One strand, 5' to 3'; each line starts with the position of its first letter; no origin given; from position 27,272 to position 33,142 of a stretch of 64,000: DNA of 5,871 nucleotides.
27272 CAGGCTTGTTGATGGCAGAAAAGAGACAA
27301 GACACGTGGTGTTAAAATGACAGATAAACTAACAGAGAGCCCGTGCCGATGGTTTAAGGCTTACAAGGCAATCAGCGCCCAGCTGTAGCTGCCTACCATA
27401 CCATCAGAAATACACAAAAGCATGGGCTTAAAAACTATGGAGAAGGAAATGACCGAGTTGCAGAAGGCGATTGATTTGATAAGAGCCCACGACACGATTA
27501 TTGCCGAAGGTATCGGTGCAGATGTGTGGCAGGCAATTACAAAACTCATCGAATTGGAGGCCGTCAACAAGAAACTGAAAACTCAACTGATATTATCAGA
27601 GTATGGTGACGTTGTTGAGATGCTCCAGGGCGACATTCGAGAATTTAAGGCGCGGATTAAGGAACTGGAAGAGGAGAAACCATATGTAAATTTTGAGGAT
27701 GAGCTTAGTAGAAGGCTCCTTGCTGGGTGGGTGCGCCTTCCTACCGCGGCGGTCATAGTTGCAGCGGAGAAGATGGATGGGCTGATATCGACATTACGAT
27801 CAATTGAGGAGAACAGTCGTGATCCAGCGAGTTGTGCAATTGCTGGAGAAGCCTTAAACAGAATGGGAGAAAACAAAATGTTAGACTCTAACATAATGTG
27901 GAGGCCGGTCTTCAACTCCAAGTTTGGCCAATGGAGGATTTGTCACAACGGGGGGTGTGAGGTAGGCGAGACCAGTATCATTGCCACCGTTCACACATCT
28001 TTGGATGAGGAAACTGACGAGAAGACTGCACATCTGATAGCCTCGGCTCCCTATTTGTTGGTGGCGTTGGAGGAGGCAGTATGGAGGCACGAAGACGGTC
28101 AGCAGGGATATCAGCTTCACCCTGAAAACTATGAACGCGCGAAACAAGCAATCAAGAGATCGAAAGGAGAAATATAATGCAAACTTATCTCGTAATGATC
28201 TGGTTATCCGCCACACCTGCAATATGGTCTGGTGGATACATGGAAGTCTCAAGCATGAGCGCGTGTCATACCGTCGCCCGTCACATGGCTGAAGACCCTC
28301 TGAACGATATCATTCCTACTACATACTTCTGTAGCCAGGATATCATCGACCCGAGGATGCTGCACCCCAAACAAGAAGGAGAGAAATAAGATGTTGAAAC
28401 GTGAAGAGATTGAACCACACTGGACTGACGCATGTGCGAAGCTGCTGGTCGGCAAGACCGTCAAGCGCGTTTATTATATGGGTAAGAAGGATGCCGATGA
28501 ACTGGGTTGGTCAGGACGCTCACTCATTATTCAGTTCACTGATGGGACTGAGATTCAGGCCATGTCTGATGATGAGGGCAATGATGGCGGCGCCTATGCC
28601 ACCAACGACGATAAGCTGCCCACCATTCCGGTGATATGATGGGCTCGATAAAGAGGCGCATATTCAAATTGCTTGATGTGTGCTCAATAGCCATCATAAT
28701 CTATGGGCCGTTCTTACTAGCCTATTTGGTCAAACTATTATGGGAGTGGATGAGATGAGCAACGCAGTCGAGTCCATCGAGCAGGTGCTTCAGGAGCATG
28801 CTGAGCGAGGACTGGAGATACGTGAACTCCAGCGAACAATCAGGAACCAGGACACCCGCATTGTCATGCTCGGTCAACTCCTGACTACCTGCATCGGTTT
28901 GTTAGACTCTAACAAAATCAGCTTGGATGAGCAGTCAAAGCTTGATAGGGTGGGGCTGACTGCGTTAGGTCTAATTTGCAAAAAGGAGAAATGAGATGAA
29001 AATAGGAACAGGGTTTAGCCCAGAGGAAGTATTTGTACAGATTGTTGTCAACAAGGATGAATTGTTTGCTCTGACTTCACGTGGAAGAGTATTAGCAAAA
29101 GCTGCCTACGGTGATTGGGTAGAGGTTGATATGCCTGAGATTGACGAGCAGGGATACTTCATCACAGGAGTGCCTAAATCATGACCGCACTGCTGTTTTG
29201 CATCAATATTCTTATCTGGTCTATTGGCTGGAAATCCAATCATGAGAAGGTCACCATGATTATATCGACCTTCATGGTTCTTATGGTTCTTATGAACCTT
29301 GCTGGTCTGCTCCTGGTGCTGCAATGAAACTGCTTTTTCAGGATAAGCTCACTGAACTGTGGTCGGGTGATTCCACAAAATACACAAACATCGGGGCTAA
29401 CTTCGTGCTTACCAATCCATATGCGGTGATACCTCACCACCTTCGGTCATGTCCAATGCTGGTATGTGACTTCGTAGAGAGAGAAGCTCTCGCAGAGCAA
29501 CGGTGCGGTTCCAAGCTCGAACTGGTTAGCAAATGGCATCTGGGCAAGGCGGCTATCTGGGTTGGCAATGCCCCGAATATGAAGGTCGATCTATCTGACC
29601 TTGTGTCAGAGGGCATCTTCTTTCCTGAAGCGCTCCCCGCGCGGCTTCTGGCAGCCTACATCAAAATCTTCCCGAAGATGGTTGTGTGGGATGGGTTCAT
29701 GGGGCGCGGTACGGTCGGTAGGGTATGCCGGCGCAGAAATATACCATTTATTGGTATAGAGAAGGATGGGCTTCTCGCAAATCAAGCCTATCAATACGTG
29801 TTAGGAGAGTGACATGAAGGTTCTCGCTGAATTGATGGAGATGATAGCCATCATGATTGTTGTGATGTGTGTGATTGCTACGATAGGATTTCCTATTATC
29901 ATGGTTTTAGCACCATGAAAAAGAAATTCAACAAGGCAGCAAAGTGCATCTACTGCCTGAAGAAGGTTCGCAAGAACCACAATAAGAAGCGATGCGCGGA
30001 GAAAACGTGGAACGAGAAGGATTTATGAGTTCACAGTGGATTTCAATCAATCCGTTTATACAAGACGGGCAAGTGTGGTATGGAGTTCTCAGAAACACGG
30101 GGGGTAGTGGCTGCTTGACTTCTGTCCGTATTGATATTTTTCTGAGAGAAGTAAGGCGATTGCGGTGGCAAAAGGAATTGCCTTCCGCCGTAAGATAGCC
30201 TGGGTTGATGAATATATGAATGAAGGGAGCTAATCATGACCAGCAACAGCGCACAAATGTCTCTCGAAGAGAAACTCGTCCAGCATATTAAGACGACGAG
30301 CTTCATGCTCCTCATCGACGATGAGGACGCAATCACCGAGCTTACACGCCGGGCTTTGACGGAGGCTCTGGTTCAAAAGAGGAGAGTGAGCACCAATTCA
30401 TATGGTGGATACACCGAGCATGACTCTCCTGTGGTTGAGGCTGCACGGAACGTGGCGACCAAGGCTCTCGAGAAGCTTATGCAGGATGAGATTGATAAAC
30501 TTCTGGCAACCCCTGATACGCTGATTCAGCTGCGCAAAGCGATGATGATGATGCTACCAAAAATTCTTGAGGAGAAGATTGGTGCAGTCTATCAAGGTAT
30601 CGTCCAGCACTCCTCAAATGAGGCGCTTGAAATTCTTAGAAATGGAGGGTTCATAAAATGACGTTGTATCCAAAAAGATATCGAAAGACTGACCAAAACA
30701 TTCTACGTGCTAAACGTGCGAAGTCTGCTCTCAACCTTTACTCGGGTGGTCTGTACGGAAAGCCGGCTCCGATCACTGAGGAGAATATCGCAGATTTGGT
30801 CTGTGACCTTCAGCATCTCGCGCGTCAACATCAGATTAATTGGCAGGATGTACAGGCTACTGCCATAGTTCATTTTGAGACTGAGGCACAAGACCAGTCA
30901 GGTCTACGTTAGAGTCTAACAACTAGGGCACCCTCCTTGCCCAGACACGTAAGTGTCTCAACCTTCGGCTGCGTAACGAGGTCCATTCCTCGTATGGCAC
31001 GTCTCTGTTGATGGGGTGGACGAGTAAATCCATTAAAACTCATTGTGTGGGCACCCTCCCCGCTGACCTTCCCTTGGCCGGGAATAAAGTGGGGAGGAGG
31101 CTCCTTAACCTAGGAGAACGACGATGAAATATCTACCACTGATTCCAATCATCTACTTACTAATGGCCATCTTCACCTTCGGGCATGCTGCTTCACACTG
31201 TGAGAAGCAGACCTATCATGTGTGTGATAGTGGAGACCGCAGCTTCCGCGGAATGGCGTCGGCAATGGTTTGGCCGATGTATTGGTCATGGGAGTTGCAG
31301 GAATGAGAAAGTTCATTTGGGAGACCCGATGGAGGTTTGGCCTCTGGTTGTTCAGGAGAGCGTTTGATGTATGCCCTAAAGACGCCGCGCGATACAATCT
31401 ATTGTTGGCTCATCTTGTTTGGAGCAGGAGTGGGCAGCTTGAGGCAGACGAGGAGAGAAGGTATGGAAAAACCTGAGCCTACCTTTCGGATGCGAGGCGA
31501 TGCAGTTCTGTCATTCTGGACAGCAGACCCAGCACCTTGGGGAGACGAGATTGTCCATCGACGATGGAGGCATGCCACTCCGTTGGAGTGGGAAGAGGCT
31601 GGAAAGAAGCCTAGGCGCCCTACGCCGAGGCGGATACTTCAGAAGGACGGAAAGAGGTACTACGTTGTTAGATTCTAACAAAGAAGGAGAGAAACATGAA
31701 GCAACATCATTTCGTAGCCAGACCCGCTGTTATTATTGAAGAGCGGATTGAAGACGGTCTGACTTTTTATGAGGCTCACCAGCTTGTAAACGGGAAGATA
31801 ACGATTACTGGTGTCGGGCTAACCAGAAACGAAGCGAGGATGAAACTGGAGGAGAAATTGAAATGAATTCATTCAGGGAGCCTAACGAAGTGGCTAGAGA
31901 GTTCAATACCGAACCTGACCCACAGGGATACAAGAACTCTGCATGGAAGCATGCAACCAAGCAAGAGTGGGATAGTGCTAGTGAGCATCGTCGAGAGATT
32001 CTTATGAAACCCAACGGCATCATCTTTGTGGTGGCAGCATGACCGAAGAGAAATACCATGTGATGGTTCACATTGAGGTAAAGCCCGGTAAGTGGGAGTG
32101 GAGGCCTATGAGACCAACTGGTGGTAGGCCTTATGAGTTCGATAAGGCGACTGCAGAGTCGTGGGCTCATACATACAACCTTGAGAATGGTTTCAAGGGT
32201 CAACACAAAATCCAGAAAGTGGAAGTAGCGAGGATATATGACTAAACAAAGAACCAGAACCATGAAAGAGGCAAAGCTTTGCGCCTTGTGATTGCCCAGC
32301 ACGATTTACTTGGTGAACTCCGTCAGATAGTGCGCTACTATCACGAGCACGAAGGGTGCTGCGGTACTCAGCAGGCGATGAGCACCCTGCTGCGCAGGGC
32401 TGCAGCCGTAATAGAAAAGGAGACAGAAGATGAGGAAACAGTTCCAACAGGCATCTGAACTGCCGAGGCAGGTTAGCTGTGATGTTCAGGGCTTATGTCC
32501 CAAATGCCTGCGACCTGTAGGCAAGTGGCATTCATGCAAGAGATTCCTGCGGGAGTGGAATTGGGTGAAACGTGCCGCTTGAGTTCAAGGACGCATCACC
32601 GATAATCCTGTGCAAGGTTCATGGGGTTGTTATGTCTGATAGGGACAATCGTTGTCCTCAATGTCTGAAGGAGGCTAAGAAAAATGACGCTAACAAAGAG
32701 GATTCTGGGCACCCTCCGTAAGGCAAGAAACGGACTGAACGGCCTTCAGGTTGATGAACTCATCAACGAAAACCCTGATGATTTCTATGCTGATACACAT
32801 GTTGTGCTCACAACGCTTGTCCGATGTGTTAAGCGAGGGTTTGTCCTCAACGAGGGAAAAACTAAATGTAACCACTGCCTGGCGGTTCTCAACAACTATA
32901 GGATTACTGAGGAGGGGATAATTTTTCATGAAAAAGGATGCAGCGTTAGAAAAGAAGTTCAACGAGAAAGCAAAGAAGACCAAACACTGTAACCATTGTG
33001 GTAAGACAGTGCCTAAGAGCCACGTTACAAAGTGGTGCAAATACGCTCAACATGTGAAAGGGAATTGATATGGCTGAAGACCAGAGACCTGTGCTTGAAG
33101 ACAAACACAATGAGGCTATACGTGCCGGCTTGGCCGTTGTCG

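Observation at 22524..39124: Fourteen exact copies of the 13-bp palindrome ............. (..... core) confined to one 16.6-kb early block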

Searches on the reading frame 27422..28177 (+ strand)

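Call 9: search_protein_families(library=phrogs, proteins=[window:27422-28177:+])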
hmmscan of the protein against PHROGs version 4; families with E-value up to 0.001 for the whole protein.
window:27422-28177:+ (251 aa): 1 family
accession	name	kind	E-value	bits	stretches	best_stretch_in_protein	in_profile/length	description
phrog_1273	-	unknown function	1.6e-07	32.6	1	169-250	11-100/103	-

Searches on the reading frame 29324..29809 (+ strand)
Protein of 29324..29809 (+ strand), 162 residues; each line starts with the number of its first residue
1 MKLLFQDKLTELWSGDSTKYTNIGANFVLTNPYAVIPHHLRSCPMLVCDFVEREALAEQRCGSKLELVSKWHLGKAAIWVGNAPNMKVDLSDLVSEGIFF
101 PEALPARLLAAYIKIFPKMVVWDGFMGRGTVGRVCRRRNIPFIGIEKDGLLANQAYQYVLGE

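Call 64: search_protein_families(library=pfam, proteins=[window:29324-29809:+], max_evalue=1)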
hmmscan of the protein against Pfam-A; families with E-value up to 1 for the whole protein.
window:29324-29809:+ (162 aa): 1 family
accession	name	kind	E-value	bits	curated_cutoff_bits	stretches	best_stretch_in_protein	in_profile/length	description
PF01555.25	N6_N4_Mtase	-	1.1e-06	29.2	26.7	1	100-149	166-213/221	DNA methylase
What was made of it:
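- There is a weak PF01555 hit at 29324-29812 (call 64).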

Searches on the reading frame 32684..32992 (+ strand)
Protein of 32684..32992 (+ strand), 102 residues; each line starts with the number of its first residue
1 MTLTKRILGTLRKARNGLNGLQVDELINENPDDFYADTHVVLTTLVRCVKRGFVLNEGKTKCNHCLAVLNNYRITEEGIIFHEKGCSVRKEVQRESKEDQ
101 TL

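Call 9: search_protein_families(library=phrogs, proteins=[window:32684-32992:+])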
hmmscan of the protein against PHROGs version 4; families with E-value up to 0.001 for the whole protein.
window:32684-32992:+ (102 aa): 0 families

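Call 64: search_protein_families(library=pfam, proteins=[window:32684-32989:+], max_evalue=1)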
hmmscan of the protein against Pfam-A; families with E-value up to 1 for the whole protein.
window:32684-32989:+ (102 aa): 3 families
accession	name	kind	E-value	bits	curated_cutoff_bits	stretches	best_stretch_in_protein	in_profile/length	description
PF23545.1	Zn_ribbon_HMPTM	-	0.004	17.1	27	1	58-87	5-34/45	HMPTM N-terminal zinc ribbon domain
PF10080.14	FtrD-like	-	0.037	14.6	26.3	1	23-77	18-70/101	Membrane iron-sulfur containing protein FtrD-like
PF03106.21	WRKY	-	0.12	13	21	1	82-99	28-45/59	WRKY DNA -binding domain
